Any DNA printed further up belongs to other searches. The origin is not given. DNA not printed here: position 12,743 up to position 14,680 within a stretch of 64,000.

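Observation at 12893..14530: Secreted coiled-coil protein with a transglutaminase-like Cys-protease core, 47-nt overlapped with the RHS-tail toxin gene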

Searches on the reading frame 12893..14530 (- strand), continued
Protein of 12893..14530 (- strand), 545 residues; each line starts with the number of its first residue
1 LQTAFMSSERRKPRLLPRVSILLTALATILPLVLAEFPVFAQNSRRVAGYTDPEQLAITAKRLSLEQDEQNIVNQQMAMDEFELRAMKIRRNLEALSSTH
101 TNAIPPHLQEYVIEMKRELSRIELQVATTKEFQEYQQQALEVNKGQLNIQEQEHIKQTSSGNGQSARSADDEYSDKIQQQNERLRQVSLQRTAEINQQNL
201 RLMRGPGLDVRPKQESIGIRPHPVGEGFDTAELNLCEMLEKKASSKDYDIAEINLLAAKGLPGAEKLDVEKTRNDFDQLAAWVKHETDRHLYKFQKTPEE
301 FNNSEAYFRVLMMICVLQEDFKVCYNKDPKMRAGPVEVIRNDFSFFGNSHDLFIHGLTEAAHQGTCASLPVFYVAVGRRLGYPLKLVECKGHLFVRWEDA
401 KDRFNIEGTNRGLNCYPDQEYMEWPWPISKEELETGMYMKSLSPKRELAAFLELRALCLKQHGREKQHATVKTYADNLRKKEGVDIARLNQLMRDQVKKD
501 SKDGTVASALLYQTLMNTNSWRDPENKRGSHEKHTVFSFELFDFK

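Call 74: find_homologous_proteins(query=P0154, max_evalue=1e-10)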
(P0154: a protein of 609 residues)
Query P0154 (609 aa): 931 proteins with E <= 1e-10 among 8000 candidates; the best 120 are listed.
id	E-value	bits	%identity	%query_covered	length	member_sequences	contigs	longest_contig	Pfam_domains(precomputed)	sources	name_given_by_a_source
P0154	0.0e+0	1440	100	100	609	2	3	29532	PF13369.13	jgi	jgi:RHS repeat-associated protein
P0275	4.2e-200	684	86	57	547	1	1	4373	PF13369.13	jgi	jgi:hypothetical protein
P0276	1.7e-199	682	85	58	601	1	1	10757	PF13369.13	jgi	jgi:hypothetical protein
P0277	4.2e-199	681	86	57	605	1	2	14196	PF13369.13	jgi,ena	-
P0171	2.4e-195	669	86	55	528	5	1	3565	PF13369.13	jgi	jgi:hypothetical protein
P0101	5.1e-192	658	82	57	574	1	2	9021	PF13369.13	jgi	jgi:hypothetical protein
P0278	8.9e-187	640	81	57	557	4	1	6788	-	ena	-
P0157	9.3e-155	535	71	54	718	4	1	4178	PF13369.13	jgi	-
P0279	3.6e-154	533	70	54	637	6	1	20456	PF13369.13,PF22322.2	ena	-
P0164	1.3e-153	531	68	57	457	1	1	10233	PF13369.13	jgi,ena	-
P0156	1.8e-153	530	69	57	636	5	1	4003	PF13369.13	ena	-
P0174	7.2e-140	485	62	60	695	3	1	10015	-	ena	-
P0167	2.3e-139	484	64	57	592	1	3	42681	PF13369.13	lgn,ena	-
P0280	5.6e-113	397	84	34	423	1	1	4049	-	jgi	jgi:hypothetical protein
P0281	3.7e-109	384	44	42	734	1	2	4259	PF13369.13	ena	-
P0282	6.0e-101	357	45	56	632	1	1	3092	PF13369.13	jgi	-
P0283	1.3e-100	356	62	41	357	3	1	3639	PF13369.13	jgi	jgi:tetratricopeptide (TPR) repeat protein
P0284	2.8e-97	345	61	41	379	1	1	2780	PF13369.13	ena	-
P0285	2.3e-96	342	60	42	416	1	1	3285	PF13369.13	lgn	-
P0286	2.6e-96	342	59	43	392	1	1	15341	PF13369.13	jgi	-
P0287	1.2e-95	339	60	43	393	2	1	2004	PF13369.13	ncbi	-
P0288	3.3e-95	338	59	42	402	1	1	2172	PF13369.13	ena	-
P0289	7.2e-95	337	58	42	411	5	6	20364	PF13369.13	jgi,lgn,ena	-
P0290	7.3e-95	337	60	42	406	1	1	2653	PF13369.13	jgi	jgi:hypothetical protein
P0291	2.5e-94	335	59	42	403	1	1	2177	PF13369.13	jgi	-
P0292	3.2e-94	335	61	42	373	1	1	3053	PF13369.13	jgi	jgi:hypothetical protein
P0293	3.9e-94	334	60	42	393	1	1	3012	PF13369.13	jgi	-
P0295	3.3e-93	331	59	42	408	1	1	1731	PF13369.13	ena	-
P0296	6.3e-93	330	60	41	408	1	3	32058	PF13369.13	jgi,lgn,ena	-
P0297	1.5e-92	329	59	42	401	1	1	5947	PF13369.13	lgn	-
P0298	4.4e-92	328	58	42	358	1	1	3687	PF13369.13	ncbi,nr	ncbi:MAG: hypothetical protein GWP08_19510 [Nitrospiraceae bacterium]|nr:hypothetical protein [Nitro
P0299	1.2e-91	326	60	42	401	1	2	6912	PF13369.13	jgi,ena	-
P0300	1.2e-91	326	62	40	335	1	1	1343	PF13369.13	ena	-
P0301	2.7e-91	325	59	42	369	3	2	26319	PF13369.13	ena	-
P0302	5.2e-91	324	58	42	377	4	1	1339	PF13369.13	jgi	-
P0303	6.0e-91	324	57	42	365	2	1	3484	PF13369.13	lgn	-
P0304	6.2e-91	324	59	42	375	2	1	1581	PF13369.13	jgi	jgi:hypothetical protein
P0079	7.2e-91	324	56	42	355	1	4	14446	PF13369.13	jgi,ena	jgi:regulator of sirC expression with transglutaminase-like and TPR domain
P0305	8.3e-91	323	58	42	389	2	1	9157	PF13369.13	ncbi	-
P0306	1.1e-90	323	56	42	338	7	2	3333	PF13369.13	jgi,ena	-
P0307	1.5e-90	323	56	43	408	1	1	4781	PF13369.13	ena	-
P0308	4.4e-90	321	58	42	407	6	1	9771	PF13369.13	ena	-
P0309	4.8e-90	321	58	42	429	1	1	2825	PF13369.13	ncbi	-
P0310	6.0e-90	321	57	43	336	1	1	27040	PF13369.13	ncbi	-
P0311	1.5e-89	319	56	42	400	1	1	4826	PF13369.13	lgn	-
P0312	2.7e-89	318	56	42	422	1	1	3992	PF13369.13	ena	-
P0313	1.0e-88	316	56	42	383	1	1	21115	PF13369.13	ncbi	-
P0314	1.0e-88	316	58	42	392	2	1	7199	PF13369.13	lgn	-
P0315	1.8e-88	316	57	42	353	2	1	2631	PF13369.13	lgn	-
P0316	2.0e-88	315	56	43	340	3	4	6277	PF13369.13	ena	-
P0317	4.2e-88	314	48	56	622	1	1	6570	PF14414.13,PF12639.14,PF07719.24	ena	-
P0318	4.2e-88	314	57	42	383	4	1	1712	PF13369.13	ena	-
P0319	4.4e-88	314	58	42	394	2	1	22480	PF13369.13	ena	-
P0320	4.9e-88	314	56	42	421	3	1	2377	PF13369.13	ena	-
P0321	5.1e-88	314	57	42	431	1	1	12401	PF13369.13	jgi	-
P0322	6.1e-88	314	50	51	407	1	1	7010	PF13369.13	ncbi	-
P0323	7.8e-88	314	55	44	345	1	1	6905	PF13369.13,PF00515.35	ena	-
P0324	7.9e-88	314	59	40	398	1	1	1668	PF13369.13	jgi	jgi:hypothetical protein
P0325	1.1e-87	313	57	42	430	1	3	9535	PF13369.13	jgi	-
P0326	1.8e-87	312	56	42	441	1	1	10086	PF13369.13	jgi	jgi:hypothetical protein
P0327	2.5e-87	312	57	42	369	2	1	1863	PF13369.13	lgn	-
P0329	3.7e-87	311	58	39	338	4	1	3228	PF13369.13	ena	-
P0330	6.0e-87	311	54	42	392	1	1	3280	PF13369.13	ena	-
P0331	7.9e-87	310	57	42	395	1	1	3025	PF13369.13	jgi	jgi:hypothetical protein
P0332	8.4e-87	310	59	39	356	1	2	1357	PF13369.13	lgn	-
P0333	1.2e-86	310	55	42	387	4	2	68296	PF13369.13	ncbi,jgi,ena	-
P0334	1.2e-86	310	58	43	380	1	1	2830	PF13369.13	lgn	-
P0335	2.1e-86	309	59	39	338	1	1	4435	PF13369.13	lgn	-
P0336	2.5e-86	309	57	43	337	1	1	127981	PF13369.13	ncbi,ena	-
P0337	3.6e-86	308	57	42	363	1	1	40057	PF13369.13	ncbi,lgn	ncbi:MAG: transglutaminase family protein [Phycisphaerae bacterium]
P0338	4.1e-86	308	56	41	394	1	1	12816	PF13369.13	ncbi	-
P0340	8.5e-86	307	57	43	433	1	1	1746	PF13369.13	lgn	-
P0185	1.1e-85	307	57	42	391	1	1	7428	PF13369.13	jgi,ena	-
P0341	1.5e-85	306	56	42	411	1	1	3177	PF13369.13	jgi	jgi:hypothetical protein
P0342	1.8e-85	306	54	43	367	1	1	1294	PF13369.13,PF00515.35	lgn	-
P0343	1.8e-85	306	54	42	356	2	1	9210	PF13369.13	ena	-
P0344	1.9e-85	306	56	42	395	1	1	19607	PF13369.13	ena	-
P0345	2.0e-85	306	55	42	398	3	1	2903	PF13369.13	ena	-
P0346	2.2e-85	305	56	42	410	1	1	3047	PF13369.13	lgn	-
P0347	2.4e-85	305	58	41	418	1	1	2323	PF13369.13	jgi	-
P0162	2.8e-85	305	54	42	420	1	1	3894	PF13369.13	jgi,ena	-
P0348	3.2e-85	305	57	42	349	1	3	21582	PF13369.13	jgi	-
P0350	3.8e-85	305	54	43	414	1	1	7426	PF13369.13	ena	-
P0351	5.8e-85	304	54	42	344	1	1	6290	PF13369.13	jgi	jgi:hypothetical protein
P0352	7.1e-85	304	55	40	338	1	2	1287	PF13369.13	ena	-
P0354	1.2e-84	303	58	39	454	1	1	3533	PF13369.13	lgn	-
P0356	1.7e-84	303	55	42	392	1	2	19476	PF13369.13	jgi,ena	-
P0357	1.8e-84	302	57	39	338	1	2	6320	PF13369.13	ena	-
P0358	1.9e-84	302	58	41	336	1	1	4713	PF13369.13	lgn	-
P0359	3.7e-84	301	55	42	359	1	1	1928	PF13369.13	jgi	-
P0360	8.5e-84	300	56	42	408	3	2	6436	PF13369.13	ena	-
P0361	9.0e-84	300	53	43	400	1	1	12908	PF13369.13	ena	-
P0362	1.7e-83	299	56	42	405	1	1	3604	PF13369.13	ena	-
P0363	1.9e-83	299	55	42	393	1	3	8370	PF13369.13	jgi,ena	-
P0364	2.9e-83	298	55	43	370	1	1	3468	PF13369.13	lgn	-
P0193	4.0e-83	298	55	42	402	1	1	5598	PF13369.13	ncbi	-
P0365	5.2e-83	298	52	44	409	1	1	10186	PF13369.13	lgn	-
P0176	7.1e-83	297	54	40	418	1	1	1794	PF13369.13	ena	-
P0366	8.0e-83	297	54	41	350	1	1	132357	PF13369.13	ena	-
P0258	8.1e-83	297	57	39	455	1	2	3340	PF13369.13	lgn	-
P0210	8.9e-83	297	54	43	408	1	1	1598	PF13369.13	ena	-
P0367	1.5e-82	296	53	42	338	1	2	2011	PF13369.13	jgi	-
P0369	2.5e-82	295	58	40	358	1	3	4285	PF13369.13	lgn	-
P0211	3.8e-82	295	55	42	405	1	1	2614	PF13369.13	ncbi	-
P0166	4.1e-82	295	56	40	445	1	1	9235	PF13369.13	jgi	jgi:hypothetical protein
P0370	5.6e-82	294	52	44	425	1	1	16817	PF13369.13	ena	-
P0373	6.4e-82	294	55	39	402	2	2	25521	PF13369.13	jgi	jgi:hypothetical protein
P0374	8.4e-82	294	53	43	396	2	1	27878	PF13369.13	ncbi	-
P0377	1.8e-81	293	55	39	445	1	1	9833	PF13369.13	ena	-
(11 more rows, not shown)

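Call 82: find_encoding_contigs(protein=P0154, flank=8000, max_places=2)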
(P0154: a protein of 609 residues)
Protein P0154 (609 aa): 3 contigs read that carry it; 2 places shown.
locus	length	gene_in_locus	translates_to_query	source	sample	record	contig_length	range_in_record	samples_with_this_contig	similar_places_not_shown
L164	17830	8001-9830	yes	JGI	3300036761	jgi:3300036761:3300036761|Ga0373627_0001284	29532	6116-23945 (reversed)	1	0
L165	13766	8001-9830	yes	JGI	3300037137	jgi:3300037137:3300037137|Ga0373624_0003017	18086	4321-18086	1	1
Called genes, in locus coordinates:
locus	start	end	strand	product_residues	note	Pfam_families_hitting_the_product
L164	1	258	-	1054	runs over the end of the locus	PF13091:PLDc_2, PF00176:SNF2-rel_dom (faint), PF04851:ResIII, PF00271:Helicase_C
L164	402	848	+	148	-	-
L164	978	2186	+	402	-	PF25917:BSH_RND, PF25919:BSH_CusB, PF25973:BSH_CzcB (faint), PF25876:HH_MFP_RND (faint), PF25954:Beta-barrel_RND_2, PF25990:Beta-barrel_YknX, PF25975:CzcB_C, PF25989:YknX_C (weak)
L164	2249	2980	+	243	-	PF00005:ABC_tran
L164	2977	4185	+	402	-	PF12704:MacB_PCD, PF02687:FtsX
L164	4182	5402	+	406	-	PF12704:MacB_PCD, PF02687:FtsX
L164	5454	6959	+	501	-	PF05593:RHS_repeat (faint)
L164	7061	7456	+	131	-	-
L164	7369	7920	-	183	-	-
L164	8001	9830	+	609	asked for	PF13369:Transglut_core2 (weak)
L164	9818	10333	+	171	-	-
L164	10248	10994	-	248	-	-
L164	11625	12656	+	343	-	PF00069:Pkinase, PF07714:PK_Tyr_Ser-Thr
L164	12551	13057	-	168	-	-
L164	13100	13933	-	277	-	-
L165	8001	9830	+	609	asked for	PF13369:Transglut_core2 (weak)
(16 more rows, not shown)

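Call 85: predict_structure(alignment_id=A7)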
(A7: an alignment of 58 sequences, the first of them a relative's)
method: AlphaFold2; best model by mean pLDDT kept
length: 609 residues; sequences in the alignment: 58
mean_pLDDT: 69.6   pTM: 0.53
mean pLDDT of the five models: 69.6, 68.5, 68.0, 67.5, 67.2
residues with pLDDT >= 90: 232; 70-90: 109; 50-70: 73; < 50: 195
segments of 3 or more residues with pLDDT < 50: 272-316, 318-328, 346-361, 413-441, 525-609
pLDDT, mean of each block of 10 residues (from residue 1): 88 96 98 97 98 98 98 97 98 93 89 97 92 98 97 95 95 90 93 87 96 98 97 98 93 95 67 41 36 34 34 42 48 52 49 41 69 80 79 73 68 42 25 29 61 70 76 59 72 78 73 63 45 37 31 37 24 27 34 41 37
secondary structure, 60 per line:
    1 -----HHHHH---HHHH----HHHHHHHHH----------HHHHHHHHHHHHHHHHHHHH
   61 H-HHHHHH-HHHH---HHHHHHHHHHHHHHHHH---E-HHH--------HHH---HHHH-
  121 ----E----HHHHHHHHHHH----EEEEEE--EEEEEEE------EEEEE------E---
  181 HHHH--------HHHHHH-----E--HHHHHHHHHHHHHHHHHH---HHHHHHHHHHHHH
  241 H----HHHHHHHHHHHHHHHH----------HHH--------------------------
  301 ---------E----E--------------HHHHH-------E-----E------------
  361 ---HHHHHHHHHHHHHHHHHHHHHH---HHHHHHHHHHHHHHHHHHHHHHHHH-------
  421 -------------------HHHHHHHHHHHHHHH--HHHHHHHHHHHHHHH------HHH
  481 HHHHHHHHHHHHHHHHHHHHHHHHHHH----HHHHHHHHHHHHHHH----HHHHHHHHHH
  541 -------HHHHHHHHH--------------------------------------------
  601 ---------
elements in order: H6-10 H14-17 H22-30 H41-61 H63-68 H70-73 H77-93 H116-119 H130-140 E145-150 E153-159 E166-170 H181-184 H193-198 H207-224 H228-241 H246-261 H330-334 H364-385 H389-413 H440-454 H457-471 H478-507 H512-526 H531-540 H548-556
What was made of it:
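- AF2 on a natural fusion gave pLDDT <50 for the linker and tail, so no confident docking was predicted (call 85).
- Tried and rejected: The linker and tail had pLDDT <50, so this says nothing about docking (call 85).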

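Call 87: fold_search(model_id=the predicted structure, library=pdb)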
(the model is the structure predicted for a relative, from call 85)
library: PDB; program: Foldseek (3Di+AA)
matches with E <= 10: 852; with E <= 0.001: 0
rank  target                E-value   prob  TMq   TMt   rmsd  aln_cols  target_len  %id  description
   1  5nnp_A                1.2e-01  0.38  0.09  0.08  20.9       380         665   11  Structure of Naa15/Naa10 bound to HypK-THB (released 2017-06-14)
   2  9rtt_Q                1.2e-01  0.18  0.09  0.07  28.5       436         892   11  Activated Elongation Complex with IWS1 and ELOF1 (released 2025-09-03)
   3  6eou                  1.7e-01  0.30  0.09  0.15  19.6       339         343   11  O-GlcNAc transferase TPR domain with the intellectual disability associated mutation L254F (released 2018-05-09)
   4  2f4m_A                1.7e-01  0.60  0.17  0.31  15.9       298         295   11  The Mouse PNGase-HR23 Complex Reveals a Complete Remodulation of the Protein-Protein Interface Compared to its Yeast O (released 2006-03-07)
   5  6ted_Q                1.8e-01  0.18  0.11  0.09  21.6       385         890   12  Structure of complete, activated transcription complex Pol II-DSIF-PAF-SPT6 uncovers allosteric elongation activation  (released 2020-07-22)
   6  8chy                  1.9e-01  0.25  0.08  0.16  20.4       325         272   11  Crystal structure of an 8-repeat consensus TPR superhelix with Zinc. (released 2024-02-21)
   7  9f1b_DB               1.9e-01  0.13  0.09  0.08  27.2       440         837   13  Mammalian ternary complex of a translating 80S ribosome, NAC and NatA/E (released 2024-08-21)
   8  9qhb                  2.0e-01  0.18  0.09  0.18  19.6       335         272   13  Crystal structure of 16-repeat CTPR protein with eliminated coordination sites (released 2025-10-22)
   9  8j07_d3               2.2e-01  0.30  0.10  0.14  18.8       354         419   10  96nm repeat of human respiratory doublet microtubule and associated axonemal complexes (released 2023-07-26)
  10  9qhc_A                2.2e-01  0.23  0.09  0.18  19.1       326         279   15  Crystal structure of 8-repeat CTPR protein with eliminated coordination sites (released 2025-10-22)
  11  1w3b_A                2.2e-01  0.23  0.09  0.13  19.7       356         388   12  The superhelical TPR domain of O-linked GlcNAc transferase reveals structural similarities to importin alpha. (released 2004-09-09)
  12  8vp6_A                2.5e-01  0.06  0.09  0.09  34.4       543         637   10  Cryo-EM structure of the ABC transporter PCAT1 bound with Mg_class_2 (released 2024-10-30)
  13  3ieg_A                2.8e-01  0.21  0.08  0.13  21.0       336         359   10  Crystal Structure of P58(IPK) TPR Domain at 2.5 A (released 2010-03-31)
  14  3euh_B                3.1e-01  0.47  0.14  0.22  17.6       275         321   12  Crystal Structure of the MukE-MukF Complex (released 2009-01-20)
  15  2xpi_A                3.1e-01  0.25  0.08  0.09  23.4       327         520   12  Crystal structure of APC/C hetero-tetramer Cut9-Hcn1 (released 2011-03-30)
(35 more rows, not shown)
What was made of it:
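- There is a weak Foldseek match to PNGase (call 87).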

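Call 89: search_protein_families(library=pfam, proteins=[L002:8383-9438:+, L001:8243-8986:+], max_evalue=0.1)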
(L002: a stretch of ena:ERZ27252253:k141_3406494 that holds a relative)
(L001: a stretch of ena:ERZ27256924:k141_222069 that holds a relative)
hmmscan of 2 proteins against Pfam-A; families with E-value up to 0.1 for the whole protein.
L002:8383-9438:+ (351 aa): 6 families
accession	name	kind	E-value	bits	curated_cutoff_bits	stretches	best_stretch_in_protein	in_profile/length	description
PF12796.13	Ank_2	-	4.8e-48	162.1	27.3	5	91-192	2-89/90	Ankyrin repeats (3 copies)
PF00023.36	Ank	-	1e-30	104.5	21.1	5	164-193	3-32/33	Ankyrin repeat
PF13637.12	Ank_4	-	1.3e-23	83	22.7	2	201-246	5-50/50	Ankyrin repeats (many copies)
PF13606.12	Ank_3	-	2.8e-22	76.5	22.3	2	164-191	3-30/30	Ankyrin repeat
PF13857.12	Ank_5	-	1.9e-14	54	27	0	197-233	20-56/56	Ankyrin repeats (many copies)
PF24521.3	Ank_KRIT1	-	4.2e-09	36.7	80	1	125-184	49-106/149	KRIT1 ankyrin-repeats domain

L001:8243-8986:+ (247 aa): 0 families
